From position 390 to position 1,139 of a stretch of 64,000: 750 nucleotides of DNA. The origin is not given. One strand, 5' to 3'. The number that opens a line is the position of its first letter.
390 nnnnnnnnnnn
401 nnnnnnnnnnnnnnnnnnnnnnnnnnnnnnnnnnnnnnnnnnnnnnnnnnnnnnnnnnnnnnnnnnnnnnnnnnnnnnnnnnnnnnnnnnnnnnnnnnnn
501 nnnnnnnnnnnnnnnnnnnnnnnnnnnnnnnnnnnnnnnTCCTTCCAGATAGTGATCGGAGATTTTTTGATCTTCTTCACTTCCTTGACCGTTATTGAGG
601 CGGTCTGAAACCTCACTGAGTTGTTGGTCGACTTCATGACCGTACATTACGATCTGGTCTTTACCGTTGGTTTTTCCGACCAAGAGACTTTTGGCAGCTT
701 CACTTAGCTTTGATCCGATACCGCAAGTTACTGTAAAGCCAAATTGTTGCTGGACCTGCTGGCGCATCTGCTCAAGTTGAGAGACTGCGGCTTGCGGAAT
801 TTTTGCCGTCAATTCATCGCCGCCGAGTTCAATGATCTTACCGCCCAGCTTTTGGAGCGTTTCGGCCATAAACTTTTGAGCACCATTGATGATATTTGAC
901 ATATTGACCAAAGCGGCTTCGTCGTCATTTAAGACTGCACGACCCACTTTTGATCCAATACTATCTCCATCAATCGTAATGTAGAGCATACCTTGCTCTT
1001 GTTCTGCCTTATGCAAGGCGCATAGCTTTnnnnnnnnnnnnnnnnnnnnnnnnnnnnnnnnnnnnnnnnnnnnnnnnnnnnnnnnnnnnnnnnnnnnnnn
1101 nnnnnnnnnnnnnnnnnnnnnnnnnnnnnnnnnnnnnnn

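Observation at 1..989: Unterminated minus-strand gene encoding a minimal GGDEF-like palm domain fused to a >200-aa polyacidic tail with two CEYC motifs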

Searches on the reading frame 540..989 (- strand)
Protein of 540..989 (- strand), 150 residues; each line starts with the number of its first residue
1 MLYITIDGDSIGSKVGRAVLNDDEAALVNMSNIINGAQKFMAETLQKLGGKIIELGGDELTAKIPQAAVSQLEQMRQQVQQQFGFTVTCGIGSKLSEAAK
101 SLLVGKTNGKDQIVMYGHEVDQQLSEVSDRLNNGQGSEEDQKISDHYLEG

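Call 34: search_solved_structures(query=window:540-989:-, max_evalue=1, show_alignments=3)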
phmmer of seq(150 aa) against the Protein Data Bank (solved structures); distinct sequences matched with E-value up to 1: 12.
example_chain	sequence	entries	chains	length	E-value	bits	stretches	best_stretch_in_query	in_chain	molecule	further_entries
9nwn_B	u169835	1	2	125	1.9e-11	47.3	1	2-117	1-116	MCpol domain-containing protein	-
9mnr_A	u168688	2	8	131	2.5e-11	46.9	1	2-116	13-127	Panoptes OptS minimal CRISPR polymerase (mCpol)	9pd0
9quc_A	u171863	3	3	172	0.033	17.4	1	30-117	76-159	TFD-EH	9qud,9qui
9qul_A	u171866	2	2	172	0.074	16.3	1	32-117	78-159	TFD-EH T87E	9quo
7e5w_A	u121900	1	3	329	0.076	16.2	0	24-116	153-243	Catabolite control protein A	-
6zv9_A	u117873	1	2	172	0.1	15.9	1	30-115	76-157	TFD-EE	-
6wxp_A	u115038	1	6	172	0.11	15.7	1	29-115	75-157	TFD-EE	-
6wxo_A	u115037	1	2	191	0.15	15.3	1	29-115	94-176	TFD-HE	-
8g9j_A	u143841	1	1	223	0.21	14.8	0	8-84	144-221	THR1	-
5xlj_A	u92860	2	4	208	0.68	13.2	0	16-96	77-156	Flagellar hook-associated protein 2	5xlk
7ymd_A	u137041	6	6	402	0.87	12.8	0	19-75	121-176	Non-structural maintenance of chromosome element 4 | Non-structural maintenance of chromosomes element 4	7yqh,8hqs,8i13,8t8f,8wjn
7tve_G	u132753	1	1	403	0.87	12.8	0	19-75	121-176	Non-structural maintenance of chromosome element 4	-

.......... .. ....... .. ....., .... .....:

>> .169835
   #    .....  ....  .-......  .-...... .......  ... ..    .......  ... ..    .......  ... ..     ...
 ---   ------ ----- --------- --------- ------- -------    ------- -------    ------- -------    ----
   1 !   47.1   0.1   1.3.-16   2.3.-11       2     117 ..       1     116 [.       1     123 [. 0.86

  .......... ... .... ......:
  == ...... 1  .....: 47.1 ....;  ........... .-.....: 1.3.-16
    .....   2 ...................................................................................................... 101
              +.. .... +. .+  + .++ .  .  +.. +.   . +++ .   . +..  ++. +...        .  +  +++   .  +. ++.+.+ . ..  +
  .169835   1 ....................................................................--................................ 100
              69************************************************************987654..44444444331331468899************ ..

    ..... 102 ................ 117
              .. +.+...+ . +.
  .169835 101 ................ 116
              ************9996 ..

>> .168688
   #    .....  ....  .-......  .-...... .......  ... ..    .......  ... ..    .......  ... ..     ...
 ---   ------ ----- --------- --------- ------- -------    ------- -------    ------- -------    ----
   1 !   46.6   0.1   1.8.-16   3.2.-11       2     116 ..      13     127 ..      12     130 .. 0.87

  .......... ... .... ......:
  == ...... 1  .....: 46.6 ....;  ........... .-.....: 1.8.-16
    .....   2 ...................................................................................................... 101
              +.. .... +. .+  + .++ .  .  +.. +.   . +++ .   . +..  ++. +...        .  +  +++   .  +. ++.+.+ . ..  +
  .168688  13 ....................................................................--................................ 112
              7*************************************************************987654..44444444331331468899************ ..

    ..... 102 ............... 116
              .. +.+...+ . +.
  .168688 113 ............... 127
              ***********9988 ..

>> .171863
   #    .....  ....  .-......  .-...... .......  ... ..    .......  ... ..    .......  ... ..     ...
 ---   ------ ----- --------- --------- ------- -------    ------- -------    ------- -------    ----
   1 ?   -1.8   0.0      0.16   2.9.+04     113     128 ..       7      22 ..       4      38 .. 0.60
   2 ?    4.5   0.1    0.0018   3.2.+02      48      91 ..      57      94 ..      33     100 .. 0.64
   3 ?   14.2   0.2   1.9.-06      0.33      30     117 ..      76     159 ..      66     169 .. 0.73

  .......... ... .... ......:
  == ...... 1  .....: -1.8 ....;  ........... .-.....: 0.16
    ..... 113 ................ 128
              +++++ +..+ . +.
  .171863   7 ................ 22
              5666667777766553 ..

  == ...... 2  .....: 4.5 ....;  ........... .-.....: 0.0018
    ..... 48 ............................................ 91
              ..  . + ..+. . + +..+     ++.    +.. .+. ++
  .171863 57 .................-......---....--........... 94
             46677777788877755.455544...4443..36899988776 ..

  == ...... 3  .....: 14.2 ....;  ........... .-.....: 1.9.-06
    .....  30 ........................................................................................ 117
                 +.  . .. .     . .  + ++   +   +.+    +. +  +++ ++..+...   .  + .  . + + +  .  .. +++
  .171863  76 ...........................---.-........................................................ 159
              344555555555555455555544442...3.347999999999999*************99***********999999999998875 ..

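Call 49: search_dna_similar(query=window:540-989:-, collection=phages, mode=protein, max_evalue=1, max_rows=20)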
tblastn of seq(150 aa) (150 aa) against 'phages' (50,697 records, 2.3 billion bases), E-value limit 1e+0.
No match.

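Call 80: find_homologous_proteins(query=window:630-989:-, max_evalue=0.001)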
Query seq(120 aa): 6 candidates shared short words with the query, none scored E <= 0.001.
